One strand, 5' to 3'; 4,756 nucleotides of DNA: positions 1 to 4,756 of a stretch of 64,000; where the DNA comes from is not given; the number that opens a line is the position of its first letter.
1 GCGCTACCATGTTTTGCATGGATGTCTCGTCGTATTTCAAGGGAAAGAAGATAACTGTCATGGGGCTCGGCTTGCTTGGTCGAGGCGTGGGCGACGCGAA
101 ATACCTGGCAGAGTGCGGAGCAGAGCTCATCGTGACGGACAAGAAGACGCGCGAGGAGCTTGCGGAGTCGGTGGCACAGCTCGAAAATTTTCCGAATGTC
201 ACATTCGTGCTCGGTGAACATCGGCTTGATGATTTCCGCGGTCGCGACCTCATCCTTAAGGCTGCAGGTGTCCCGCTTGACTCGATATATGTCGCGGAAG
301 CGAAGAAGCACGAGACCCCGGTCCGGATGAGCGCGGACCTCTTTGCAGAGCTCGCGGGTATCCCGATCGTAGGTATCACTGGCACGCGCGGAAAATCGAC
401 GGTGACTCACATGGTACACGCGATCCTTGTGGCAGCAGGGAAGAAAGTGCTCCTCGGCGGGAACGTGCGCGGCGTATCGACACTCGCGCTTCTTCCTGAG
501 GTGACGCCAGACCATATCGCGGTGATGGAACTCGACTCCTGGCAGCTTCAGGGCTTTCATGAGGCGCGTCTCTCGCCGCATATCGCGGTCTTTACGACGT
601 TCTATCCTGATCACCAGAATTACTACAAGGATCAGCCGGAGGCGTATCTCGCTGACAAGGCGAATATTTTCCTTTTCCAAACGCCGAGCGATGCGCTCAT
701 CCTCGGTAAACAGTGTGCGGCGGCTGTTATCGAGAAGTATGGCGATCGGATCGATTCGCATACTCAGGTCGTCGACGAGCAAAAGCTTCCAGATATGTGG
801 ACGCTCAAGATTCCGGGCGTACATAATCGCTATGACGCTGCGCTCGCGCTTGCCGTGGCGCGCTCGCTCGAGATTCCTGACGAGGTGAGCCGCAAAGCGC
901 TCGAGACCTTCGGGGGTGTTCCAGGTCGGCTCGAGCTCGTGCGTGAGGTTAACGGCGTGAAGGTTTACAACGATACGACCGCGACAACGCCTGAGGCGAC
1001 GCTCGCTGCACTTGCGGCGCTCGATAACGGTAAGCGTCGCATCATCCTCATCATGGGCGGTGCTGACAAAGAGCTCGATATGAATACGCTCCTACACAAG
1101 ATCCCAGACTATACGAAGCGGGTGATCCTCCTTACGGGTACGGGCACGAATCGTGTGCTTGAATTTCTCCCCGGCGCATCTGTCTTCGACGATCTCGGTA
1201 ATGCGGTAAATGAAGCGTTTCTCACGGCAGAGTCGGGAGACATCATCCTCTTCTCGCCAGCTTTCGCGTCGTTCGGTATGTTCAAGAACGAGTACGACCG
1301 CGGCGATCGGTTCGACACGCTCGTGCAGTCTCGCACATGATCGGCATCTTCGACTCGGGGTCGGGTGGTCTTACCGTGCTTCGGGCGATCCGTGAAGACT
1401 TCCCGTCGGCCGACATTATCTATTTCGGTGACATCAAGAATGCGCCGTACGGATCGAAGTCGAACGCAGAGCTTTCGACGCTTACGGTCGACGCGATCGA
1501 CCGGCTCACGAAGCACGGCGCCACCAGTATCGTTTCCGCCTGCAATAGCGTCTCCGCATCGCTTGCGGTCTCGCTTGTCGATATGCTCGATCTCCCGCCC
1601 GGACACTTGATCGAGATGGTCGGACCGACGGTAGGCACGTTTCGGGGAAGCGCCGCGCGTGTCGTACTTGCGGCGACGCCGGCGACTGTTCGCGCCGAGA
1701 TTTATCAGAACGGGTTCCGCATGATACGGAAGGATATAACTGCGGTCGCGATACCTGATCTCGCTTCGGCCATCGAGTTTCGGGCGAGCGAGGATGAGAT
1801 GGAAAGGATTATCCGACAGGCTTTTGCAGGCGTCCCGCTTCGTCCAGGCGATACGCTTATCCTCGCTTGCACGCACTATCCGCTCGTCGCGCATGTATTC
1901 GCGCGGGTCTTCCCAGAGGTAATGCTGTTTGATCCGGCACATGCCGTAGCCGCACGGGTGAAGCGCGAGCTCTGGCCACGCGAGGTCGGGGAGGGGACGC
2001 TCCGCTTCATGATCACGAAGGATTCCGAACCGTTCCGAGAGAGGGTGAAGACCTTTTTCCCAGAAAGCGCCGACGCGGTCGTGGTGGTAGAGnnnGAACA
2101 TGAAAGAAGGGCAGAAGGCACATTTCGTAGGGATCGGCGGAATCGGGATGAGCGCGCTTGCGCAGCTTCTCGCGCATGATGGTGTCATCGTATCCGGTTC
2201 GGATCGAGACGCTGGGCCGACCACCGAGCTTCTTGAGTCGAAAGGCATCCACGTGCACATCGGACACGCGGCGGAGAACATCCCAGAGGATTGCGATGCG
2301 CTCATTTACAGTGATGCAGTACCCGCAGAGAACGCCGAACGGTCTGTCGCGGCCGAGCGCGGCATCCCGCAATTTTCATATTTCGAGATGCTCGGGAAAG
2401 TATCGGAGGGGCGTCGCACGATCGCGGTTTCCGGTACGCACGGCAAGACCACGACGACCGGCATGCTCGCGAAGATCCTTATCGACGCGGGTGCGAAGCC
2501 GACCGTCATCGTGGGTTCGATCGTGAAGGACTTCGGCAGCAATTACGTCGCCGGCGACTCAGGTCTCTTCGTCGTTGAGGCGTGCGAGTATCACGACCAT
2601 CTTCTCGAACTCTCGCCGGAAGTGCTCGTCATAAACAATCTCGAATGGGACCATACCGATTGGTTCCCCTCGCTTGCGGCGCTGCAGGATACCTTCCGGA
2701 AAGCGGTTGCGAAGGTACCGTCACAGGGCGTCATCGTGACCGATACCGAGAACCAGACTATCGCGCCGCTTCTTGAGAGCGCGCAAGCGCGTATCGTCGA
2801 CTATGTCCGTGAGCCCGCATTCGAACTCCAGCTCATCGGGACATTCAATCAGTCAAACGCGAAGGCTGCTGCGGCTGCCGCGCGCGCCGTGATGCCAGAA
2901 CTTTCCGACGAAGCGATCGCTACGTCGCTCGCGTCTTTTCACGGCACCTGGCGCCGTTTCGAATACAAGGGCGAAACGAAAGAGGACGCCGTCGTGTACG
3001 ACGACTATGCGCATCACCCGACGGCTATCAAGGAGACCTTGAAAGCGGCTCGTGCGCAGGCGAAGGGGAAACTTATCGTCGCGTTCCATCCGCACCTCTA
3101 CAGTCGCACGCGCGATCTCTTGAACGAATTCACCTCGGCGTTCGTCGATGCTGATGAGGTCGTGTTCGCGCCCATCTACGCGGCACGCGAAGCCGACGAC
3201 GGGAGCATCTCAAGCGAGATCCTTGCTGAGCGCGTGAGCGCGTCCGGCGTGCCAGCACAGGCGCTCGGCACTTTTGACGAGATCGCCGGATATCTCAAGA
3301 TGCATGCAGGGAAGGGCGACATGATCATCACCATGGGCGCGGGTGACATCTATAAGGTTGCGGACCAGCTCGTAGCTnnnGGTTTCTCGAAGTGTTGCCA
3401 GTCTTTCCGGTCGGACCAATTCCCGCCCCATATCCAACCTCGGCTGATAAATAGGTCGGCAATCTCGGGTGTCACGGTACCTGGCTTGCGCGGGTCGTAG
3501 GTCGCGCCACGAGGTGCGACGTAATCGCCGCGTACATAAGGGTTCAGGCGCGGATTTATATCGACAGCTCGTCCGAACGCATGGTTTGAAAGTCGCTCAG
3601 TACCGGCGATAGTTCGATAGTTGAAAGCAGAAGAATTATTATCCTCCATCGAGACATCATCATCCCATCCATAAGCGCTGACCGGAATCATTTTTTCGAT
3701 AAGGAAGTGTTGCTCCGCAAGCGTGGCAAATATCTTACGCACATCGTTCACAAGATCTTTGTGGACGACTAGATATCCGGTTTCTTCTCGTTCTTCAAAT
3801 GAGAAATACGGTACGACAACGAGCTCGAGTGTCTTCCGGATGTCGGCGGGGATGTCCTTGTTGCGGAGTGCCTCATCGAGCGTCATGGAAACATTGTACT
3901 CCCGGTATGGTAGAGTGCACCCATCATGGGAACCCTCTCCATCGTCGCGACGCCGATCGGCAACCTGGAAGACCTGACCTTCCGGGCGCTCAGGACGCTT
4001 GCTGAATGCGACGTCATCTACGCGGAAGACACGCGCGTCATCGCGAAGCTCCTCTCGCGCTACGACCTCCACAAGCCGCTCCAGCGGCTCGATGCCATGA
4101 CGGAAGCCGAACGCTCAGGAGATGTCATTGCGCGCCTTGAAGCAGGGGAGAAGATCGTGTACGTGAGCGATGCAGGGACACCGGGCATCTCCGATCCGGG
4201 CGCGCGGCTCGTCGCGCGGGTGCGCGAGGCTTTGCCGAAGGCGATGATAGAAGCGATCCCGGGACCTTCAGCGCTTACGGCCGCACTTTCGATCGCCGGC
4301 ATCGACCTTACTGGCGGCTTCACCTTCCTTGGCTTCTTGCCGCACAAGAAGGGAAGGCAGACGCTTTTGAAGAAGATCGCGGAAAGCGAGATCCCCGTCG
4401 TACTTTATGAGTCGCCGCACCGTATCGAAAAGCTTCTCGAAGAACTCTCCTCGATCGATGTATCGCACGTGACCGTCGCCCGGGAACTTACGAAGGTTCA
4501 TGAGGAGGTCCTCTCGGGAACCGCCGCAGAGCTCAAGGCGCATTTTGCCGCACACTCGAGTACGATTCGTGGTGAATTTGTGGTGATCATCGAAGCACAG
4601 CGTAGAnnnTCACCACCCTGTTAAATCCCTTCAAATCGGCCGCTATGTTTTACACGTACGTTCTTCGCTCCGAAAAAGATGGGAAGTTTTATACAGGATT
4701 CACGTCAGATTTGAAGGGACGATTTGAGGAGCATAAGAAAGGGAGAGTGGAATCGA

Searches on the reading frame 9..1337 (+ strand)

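Call 78: search_protein_families(library=pfam, proteins=[window:9-1337:+], max_evalue=0.0001)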
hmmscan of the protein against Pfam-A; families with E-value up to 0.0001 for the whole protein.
window:9-1337:+ (443 aa): 3 families
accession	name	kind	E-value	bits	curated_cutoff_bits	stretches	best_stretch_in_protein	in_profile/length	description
PF02875.26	Mur_ligase_C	-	2.7e-16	61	28.4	1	306-418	1-126/127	Mur ligase, glutamate ligase domain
PF08245.18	Mur_ligase_M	-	3.1e-16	60.4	24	1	123-235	1-124/200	Mur ligase middle domain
PF21799.2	MurD-like_N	-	9.6e-07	29.4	27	1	13-105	1-86/88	Mur ligase MurD-like, N-terminal domain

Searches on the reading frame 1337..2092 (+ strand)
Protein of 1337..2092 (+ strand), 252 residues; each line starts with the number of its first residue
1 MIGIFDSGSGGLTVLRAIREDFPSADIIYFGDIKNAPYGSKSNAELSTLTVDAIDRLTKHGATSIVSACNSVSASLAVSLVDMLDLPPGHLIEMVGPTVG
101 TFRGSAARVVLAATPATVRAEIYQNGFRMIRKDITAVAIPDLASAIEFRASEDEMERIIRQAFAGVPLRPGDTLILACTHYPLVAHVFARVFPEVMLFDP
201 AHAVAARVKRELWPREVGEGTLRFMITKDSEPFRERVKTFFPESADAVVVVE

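Call 78: search_protein_families(library=pfam, proteins=[window:1337-2092:+], max_evalue=0.0001)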
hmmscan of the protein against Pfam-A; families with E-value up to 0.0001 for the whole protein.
window:1337-2092:+ (252 aa): 1 family
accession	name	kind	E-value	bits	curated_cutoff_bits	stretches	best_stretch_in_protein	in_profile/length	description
PF01177.27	Asp_Glu_race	-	2.6e-12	47.4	31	1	16-206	18-209/211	Asp/Glu/Hydantoin racemase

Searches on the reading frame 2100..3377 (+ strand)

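Call 78: search_protein_families(library=pfam, proteins=[window:2100-3377:+], max_evalue=0.0001)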
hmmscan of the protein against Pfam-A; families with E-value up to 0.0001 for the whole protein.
window:2100-3377:+ (426 aa): 3 families
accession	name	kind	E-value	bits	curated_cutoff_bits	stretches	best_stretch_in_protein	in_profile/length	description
PF01225.30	Mur_ligase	-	1.3e-21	77.2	21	1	7-104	2-93/95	Mur ligase family, catalytic domain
PF02875.26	Mur_ligase_C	-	7.7e-20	72.4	28.4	1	285-415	1-127/127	Mur ligase, glutamate ligase domain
PF08245.18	Mur_ligase_M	-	2.6e-14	54.1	24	1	110-235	1-145/200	Mur ligase middle domain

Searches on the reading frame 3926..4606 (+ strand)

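Call 78: search_protein_families(library=pfam, proteins=[window:3926-4606:+], max_evalue=0.0001)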
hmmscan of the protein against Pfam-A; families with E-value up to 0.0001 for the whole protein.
window:3926-4606:+ (227 aa): 1 family
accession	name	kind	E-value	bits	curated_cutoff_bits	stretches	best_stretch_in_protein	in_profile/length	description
PF00590.25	TP_methylase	-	2.5e-38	132.6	27.8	1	3-203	1-211/212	Tetrapyrrole (Corrin/Porphyrin) Methylases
